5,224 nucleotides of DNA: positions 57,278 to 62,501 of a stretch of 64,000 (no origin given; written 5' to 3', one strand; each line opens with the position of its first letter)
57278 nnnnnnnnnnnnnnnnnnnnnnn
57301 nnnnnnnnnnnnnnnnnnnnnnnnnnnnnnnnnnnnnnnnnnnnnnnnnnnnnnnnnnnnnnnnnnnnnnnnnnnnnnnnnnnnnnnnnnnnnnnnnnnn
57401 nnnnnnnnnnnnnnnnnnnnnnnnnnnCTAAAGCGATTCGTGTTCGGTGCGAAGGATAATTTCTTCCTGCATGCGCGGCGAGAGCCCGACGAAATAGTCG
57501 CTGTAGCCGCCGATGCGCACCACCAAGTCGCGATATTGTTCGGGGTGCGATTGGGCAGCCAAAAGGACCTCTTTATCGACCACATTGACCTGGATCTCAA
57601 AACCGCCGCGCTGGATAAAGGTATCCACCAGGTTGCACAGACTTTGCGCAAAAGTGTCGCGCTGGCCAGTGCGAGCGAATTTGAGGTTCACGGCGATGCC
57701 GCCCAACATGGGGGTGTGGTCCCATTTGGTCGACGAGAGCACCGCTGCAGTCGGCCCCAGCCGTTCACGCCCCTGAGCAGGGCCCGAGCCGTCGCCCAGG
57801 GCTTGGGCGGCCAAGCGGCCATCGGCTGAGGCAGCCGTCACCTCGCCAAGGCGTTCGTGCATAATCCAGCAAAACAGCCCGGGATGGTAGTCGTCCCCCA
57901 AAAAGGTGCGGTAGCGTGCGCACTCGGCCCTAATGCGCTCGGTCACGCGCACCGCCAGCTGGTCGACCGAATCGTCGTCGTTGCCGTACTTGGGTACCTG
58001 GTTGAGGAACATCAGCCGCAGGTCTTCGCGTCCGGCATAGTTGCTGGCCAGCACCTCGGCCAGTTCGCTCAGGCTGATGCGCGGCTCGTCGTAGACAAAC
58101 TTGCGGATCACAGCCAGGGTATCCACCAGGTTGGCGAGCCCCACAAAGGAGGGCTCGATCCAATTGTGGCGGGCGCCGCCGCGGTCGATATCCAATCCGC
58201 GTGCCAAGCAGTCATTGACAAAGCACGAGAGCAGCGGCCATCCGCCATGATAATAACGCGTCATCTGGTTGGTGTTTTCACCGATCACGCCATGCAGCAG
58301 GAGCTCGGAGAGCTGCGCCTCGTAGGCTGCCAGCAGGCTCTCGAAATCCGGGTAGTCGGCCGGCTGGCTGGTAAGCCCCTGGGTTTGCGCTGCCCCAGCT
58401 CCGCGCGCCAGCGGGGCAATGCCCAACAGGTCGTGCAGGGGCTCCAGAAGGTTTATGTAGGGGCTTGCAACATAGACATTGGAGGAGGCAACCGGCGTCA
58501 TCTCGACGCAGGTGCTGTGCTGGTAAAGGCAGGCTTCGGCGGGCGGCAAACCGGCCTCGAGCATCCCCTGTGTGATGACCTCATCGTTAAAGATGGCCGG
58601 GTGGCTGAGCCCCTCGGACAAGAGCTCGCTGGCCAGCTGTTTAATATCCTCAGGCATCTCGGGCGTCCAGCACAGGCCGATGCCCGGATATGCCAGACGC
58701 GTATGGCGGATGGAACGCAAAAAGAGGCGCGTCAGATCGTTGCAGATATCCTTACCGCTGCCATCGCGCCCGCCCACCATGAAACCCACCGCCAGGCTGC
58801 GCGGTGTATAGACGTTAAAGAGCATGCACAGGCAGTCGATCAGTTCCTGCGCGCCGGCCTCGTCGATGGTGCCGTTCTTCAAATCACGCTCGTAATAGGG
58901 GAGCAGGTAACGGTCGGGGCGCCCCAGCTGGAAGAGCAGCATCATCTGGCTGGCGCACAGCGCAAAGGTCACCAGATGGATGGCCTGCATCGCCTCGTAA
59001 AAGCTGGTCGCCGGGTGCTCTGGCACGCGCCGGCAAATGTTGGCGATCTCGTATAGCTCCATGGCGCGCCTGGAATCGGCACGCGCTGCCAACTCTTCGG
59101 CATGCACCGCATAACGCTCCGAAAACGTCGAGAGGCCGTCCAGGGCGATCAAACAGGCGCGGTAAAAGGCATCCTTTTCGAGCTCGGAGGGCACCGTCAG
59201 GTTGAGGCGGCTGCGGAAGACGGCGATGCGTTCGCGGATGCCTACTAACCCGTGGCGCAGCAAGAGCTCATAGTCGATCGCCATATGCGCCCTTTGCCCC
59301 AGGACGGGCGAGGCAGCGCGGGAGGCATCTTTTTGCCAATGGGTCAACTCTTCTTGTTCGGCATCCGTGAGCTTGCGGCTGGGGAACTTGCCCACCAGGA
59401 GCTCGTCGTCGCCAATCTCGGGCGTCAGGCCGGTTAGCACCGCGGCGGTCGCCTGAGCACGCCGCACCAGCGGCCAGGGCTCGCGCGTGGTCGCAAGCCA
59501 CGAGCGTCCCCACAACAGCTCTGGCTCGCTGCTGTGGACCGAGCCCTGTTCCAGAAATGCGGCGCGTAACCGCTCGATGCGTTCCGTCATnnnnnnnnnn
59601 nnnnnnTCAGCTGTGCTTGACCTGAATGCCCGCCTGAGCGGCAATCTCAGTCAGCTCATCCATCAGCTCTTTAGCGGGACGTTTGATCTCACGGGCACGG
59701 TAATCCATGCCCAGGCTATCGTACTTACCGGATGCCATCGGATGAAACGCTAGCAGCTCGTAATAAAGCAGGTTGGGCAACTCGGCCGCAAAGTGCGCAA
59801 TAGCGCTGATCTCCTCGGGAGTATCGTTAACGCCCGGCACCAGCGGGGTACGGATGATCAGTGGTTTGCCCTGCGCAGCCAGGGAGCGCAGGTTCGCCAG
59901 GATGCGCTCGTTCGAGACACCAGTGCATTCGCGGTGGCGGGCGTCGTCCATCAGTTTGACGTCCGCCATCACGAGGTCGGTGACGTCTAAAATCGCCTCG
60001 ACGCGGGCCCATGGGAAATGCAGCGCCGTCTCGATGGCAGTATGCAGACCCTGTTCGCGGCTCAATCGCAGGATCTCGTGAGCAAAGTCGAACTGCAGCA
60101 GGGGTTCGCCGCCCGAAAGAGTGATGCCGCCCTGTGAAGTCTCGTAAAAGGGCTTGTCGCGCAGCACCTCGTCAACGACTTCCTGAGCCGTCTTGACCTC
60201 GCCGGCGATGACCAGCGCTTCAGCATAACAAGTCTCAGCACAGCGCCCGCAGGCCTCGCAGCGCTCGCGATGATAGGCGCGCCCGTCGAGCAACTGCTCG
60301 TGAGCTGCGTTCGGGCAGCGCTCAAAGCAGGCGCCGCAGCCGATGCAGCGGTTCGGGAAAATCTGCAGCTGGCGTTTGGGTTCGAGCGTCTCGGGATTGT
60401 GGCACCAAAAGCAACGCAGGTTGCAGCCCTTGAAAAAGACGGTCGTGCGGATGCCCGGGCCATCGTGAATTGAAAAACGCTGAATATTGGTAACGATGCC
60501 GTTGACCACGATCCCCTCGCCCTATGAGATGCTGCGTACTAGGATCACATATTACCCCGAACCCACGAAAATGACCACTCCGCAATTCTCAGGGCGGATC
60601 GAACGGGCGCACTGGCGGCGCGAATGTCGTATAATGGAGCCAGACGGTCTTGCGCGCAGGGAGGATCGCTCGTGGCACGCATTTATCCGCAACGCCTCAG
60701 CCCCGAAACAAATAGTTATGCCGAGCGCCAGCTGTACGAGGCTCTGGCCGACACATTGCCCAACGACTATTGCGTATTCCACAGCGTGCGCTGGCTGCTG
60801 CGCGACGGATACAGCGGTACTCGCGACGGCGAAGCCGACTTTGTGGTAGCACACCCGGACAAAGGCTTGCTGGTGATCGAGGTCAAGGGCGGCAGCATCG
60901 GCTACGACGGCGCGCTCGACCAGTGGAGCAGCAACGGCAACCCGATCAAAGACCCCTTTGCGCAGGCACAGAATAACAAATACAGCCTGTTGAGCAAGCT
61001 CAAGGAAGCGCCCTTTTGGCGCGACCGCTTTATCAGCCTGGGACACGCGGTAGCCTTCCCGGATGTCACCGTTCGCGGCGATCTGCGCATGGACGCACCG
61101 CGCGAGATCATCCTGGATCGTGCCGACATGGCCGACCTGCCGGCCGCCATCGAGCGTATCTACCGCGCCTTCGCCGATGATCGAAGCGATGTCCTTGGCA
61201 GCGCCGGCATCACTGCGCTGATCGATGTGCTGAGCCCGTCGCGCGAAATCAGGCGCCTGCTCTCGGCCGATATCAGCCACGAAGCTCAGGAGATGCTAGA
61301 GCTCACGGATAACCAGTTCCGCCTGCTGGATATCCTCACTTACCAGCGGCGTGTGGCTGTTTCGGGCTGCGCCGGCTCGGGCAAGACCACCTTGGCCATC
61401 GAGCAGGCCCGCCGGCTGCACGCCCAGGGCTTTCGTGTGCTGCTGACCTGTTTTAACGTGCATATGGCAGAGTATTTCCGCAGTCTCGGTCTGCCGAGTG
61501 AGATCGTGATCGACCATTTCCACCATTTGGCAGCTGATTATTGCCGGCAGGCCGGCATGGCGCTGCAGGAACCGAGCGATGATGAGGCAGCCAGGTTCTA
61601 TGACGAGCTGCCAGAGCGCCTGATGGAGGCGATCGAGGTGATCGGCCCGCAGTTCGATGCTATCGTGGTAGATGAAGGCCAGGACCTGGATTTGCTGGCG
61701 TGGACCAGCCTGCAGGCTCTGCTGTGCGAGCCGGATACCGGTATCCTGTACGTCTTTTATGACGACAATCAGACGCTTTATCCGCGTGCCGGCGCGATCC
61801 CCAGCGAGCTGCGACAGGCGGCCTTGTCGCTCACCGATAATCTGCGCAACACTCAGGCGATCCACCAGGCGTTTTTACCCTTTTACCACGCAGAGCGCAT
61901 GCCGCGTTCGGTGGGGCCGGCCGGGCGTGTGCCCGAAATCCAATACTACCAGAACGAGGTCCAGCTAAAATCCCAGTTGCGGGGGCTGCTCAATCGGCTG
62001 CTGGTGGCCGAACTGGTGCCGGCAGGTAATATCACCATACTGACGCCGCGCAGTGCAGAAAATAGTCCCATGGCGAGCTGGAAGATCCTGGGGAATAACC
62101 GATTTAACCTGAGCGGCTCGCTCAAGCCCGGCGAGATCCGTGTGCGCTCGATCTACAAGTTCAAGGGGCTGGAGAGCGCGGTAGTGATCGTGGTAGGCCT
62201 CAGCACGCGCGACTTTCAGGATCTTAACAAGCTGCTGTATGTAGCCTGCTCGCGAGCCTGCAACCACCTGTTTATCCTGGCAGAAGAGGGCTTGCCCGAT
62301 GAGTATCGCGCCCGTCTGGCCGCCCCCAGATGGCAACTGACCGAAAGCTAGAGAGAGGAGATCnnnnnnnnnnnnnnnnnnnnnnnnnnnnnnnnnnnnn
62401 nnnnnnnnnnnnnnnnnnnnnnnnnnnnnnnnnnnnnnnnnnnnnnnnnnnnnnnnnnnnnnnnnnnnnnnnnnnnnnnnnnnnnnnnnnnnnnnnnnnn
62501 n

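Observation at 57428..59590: Glycyl radical enzyme with atypical RIGGY glycine loop and Cys-Val-Glu catalytic loop; unusually short (720 aa)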

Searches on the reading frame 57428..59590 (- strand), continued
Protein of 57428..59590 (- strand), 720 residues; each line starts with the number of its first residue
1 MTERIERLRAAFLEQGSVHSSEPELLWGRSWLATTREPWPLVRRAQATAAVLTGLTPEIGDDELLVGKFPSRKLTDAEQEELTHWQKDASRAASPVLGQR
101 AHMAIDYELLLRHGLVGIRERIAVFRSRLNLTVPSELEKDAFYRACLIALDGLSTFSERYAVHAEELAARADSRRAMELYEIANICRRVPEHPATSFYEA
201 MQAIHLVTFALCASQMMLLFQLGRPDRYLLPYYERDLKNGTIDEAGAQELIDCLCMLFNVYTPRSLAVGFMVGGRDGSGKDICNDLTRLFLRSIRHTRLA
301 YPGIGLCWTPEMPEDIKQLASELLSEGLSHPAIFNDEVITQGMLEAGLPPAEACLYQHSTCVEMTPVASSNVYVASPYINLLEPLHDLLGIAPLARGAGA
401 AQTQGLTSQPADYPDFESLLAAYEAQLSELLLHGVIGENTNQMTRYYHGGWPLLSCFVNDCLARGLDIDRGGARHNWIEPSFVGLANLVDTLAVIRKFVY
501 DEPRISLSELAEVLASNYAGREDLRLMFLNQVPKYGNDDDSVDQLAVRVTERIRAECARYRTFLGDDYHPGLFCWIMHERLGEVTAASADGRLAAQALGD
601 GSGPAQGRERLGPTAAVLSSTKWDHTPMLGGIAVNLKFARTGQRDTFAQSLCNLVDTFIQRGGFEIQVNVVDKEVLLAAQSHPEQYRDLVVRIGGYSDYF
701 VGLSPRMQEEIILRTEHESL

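Call 54: search_protein_families(library=pfam, proteins=[L029:2074-2613:+, L029:8688-9584:-, L063:9261-9881:+, L063:4064-5266:+, L063:5236-6414:+, L063:6401-7693:-, L028:12127-12945:+, L028:9144-9809:-, L028:6149-9154:-, L084:7148-7981:+], max_evalue=0.0001)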
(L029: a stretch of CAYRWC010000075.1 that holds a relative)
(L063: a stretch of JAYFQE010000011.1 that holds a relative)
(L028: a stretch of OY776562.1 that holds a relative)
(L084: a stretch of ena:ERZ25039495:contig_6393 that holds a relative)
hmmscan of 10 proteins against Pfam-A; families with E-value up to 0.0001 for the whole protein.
L029:2074-2613:+ (179 aa): 1 family
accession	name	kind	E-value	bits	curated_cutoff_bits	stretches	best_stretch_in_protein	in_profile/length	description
PF14317.12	YcxB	-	9.3e-09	35.4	23.3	1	101-163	2-60/61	YcxB-like protein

L029:8688-9584:- (298 aa): 0 families

L063:9261-9881:+ (206 aa): 1 family
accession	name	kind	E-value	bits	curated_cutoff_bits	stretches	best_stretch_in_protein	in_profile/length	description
PF14317.12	YcxB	-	1.7e-08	34.5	23.3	1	128-190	2-60/61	YcxB-like protein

L063:4064-5266:+ (400 aa): 2 families
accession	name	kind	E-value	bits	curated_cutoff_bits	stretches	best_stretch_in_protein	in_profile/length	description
PF12698.13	ABC2_membrane_3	-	1.1e-27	97.5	31.6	1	28-388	8-344/347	ABC-2 family transporter protein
PF01061.29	ABC2_membrane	-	2.6e-08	34.1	26.9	1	201-361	44-206/211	ABC-2 type transporter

L063:5236-6414:+ (392 aa): 0 families

L063:6401-7693:- (430 aa): 2 families
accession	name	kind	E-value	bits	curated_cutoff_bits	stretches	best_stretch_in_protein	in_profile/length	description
PF00579.31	tRNA-synt_1b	-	1.2e-72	245.2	21.1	1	57-342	3-290/292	tRNA synthetases class I (W and Y)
PF01479.30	S4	-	6.4e-05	23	22.8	0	370-404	3-37/48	S4 domain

L028:12127-12945:+ (272 aa): 2 families
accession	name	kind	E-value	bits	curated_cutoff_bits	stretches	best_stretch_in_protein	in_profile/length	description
PF01614.24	IclR_C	-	7.8e-43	146.5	24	1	96-263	5-173/174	Bacterial transcriptional regulator IclR C-terminal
PF09339.16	HTH_IclR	-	1.2e-09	38.3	22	1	25-75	1-51/52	IclR helix-turn-helix domain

L028:9144-9809:- (221 aa): 1 family
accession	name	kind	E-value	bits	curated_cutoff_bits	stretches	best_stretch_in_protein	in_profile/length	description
PF11667.14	DUF3267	-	2e-13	51.1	27.1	1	96-195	3-102/108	Putative zincin peptidase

L028:6149-9154:- (1001 aa): 1 family
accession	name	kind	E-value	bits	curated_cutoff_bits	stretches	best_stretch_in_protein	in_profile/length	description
PF01551.29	Peptidase_M23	-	9.5e-09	35.8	28.7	1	266-351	14-91/96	Peptidase family M23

L084:7148-7981:+ (277 aa): 0 families

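Call 60: search_protein_families(library=pfam, alignment_id=A3, max_evalue=0.00001)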
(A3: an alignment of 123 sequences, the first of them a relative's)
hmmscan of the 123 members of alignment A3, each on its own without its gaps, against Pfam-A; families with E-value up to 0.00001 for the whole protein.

A. member 1, L001:9075-9986:+ (303 aa): 4 families
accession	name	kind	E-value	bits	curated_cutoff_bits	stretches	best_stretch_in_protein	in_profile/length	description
PF04055.27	Radical_SAM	-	8.8e-17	62.2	29.5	1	28-234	3-158/166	Radical SAM superfamily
PF13353.11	Fer4_12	-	7.8e-13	49.3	22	1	19-181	2-110/137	4Fe-4S single cluster domain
PF00037.32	Fer4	-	1.5e-07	31.4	21.1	0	54-68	4-18/24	4Fe-4S binding domain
PF13237.11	Fer4_10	-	6e-06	26.5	25.5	0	55-97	6-52/53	4Fe-4S dicluster domain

B. families by the number of members that match (of 123 scanned): 110 families (the first 25 are shown)
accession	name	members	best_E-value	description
PF04055.27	Radical_SAM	21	5.3e-20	Radical SAM superfamily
PF13353.11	Fer4_12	20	4.8e-16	4Fe-4S single cluster domain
PF00037.32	Fer4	18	1.9e-12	4Fe-4S binding domain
PF12837.12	Fer4_6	16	1.7e-09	4Fe-4S binding domain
PF12838.12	Fer4_7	16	5.5e-09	4Fe-4S dicluster domain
PF13237.11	Fer4_10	13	7.1e-09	4Fe-4S dicluster domain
PF13187.11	Fer4_9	9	7.7e-08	4Fe-4S dicluster domain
PF14697.11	Fer4_21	9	1.4e-07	4Fe-4S dicluster domain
PF12797.12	Fer4_2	5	4.1e-08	4Fe-4S binding domain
PF13484.11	Fer4_16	5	3.3e-07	4Fe-4S double cluster binding domain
PF00106.31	adh_short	4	5.2e-45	short chain dehydrogenase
PF13561.12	adh_short_C2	4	6.7e-43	Enoyl-(Acyl carrier protein) reductase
PF01614.24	IclR_C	4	7.8e-43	Bacterial transcriptional regulator IclR C-terminal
PF09339.16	HTH_IclR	4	1.5e-12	IclR helix-turn-helix domain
PF01408.29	GFO_IDH_MocA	3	1.9e-27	Oxidoreductase family, NAD-binding Rossmann fold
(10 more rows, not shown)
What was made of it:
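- Among 123 immediately flanking ORFs there were 21 activases, 4 SDRs, 4 IclR regulators, 3 GFO_IDH_MocA and 3 URO-D (call 60).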

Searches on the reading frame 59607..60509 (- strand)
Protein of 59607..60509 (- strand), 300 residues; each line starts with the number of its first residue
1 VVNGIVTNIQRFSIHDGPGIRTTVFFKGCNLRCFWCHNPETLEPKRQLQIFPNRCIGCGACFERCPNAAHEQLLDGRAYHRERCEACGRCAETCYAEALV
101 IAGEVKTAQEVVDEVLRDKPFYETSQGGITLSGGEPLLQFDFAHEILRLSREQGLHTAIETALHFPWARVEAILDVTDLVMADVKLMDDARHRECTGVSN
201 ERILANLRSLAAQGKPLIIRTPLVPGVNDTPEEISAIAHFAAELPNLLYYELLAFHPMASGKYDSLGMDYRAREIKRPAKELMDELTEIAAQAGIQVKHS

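Call 3: search_protein_families(library=pfam, proteins=[window:59607-60509:-])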
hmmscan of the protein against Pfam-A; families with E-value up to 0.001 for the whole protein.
window:59607-60509:- (300 aa): 10 families
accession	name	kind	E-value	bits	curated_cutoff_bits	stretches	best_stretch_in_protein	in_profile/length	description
PF04055.27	Radical_SAM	-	8e-17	62.3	29.5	1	94-233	14-161/166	Radical SAM superfamily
PF13353.11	Fer4_12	-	9.6e-14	52.3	22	1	16-203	2-136/137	4Fe-4S single cluster domain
PF00037.32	Fer4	-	2.2e-10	40.3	21.1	1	49-69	2-22/24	4Fe-4S binding domain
PF12837.12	Fer4_6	-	4.1e-07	30.1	25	1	50-69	4-23/24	4Fe-4S binding domain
PF12838.12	Fer4_7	-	1.2e-06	29.3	27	0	45-68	28-51/52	4Fe-4S dicluster domain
PF13484.11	Fer4_16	-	4.6e-06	27.7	30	0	54-69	1-16/66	4Fe-4S double cluster binding domain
PF13237.11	Fer4_10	-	1e-05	25.8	25.5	1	51-94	5-52/53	4Fe-4S dicluster domain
PF14697.11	Fer4_21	-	2.7e-05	24.6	35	1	50-95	3-52/59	4Fe-4S dicluster domain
PF13187.11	Fer4_9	-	0.00028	21.3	27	0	54-97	1-50/52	4Fe-4S dicluster domain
PF12797.12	Fer4_2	-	0.00056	20.2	24.5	1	51-66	6-21/22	4Fe-4S binding domain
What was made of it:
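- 59607..60509 (-): Glycyl-radical-enzyme activating enzyme (radical SAM, 300 aa). It has the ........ cluster motif and an inserted ferredoxin-like 2x[4Fe-4S] domain. Pfam finds Radical_SAM, Fer4_12 and Fer4 (call 3).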

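Call 4: search_protein_families(library=ncbifam, proteins=[window:59607-60509:-])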
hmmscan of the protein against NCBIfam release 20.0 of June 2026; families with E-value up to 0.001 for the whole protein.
window:59607-60509:- (300 aa): 46 families (the best 25 are shown)
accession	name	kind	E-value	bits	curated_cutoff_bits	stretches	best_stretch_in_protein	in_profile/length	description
TIGR02494.1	PFLE_PFLC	subfamily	1.7e-107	359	174.35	1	6-293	1-292/293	glycyl-radical enzyme activating protein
NF043069.1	T4HPD_activ_SAM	equivalog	3.4e-100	335.3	425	1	4-298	2-296/299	trans-4-hydroxy-L-proline dehydratase activase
NF048010.1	SfplDhtActHpsHDes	equivalog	7.5e-93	310.6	430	1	3-289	5-297/298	(2S)-3-sulfopropanediol dehydratase activating enzyme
NF048008.1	SfplDhtActHpfHKleb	equivalog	2.9e-84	283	500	1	5-291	1-294/308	(2S)-3-sulfopropanediol dehydratase activating enzyme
NF033719.1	ind_deCO2_activ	equivalog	4.9e-83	278.9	425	1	4-296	1-299/302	indoleacetate decarboxylase activase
TIGR04395.1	cutC_activ_rSAM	equivalog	4.1e-78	262.8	360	1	6-297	7-304/309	choline TMA-lyase-activating enzyme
NF033717.2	HPDL_rSAM_activ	equivalog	1.7e-72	244.3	420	1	3-296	3-302/311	4-hydroxyphenylacetate decarboxylase activase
TIGR04003.1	rSAM_BssD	equivalog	4.8e-72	242.8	496.45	1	5-272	2-278/314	[benzylsuccinate synthase]-activating enzyme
TIGR02493.1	PFLA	equivalog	1.7e-60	204.3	231.75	2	102-291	42-233/235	pyruvate formate-lyase-activating protein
NF007483.0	PRK10076.1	equivalog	6.2e-60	202.8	326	2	83-298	75-289/292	[formate-C-acetyltransferase]-activating enzyme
TIGR04041.1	activase_YjjW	hypoth_equivalog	3.8e-55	187.2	250.2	1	4-294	2-269/276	YjjW family glycine radical enzyme activase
NF008356.0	PRK11145.1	equivalog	5e-50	170.1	375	2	103-298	48-245/246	pyruvate formate lyase 1-activating protein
TIGR02495.1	NrdG2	equivalog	2.2e-19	69.5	131.15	2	107-242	48-181/193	anaerobic ribonucleoside-triphosphate reductase activating protein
TIGR02491.1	NrdG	equivalog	8.2e-13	48.6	126.1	1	7-45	3-41/154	anaerobic ribonucleoside-triphosphate reductase activating protein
NF040864.1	HgcB_ferredoxin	equivalog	5.9e-11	42.1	99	1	47-121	8-83/93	mercury methylation ferredoxin HgcB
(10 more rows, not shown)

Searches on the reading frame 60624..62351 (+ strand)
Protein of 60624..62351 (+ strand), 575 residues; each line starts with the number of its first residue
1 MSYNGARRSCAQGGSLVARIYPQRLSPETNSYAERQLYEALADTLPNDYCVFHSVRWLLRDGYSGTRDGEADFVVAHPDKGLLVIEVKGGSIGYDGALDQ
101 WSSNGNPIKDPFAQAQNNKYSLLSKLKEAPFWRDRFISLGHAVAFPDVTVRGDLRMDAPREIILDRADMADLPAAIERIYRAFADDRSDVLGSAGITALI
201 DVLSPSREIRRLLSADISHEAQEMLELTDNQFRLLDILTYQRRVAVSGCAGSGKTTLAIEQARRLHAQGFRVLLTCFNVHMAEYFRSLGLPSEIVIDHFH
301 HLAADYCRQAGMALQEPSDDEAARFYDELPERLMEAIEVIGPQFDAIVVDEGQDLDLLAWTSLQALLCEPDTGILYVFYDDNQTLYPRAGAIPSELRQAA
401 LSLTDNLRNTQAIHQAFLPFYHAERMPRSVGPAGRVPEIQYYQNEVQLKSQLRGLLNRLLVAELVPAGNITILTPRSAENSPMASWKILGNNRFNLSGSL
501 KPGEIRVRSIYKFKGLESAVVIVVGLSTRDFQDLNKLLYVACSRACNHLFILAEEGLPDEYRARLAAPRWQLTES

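Call 3: search_protein_families(library=pfam, proteins=[window:60624-62351:+])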
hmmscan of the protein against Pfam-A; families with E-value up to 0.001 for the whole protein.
window:60624-62351:+ (575 aa): 8 families
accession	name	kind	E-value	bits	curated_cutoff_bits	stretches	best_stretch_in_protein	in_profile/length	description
PF08378.17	NERD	-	2.7e-11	44.4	22.1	1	31-127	3-96/111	Nuclease-related domain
PF13604.12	AAA_30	-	4e-07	30.4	27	1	227-412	2-159/191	AAA domain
PF13538.12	UvrD_C_2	-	4.6e-07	30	27.4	1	506-551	3-51/52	UvrD-like helicase C-terminal domain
PF13245.12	AAA_19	-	1.1e-06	29.3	25.1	1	241-386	11-131/134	AAA domain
PF13191.12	AAA_16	-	4e-06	27.9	32.6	1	242-370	25-159/167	AAA ATPase domain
PF00580.27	UvrD-helicase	-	6.6e-06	26.4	23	0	340-395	209-262/271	UvrD/REP helicase N-terminal domain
PF13401.12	AAA_22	-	0.00031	21.5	27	0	241-366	5-107/130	AAA domain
PF01443.25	Viral_helicase1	-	0.00099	19.4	21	0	245-264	2-21/228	Viral superfamily 1 RNA helicase core domain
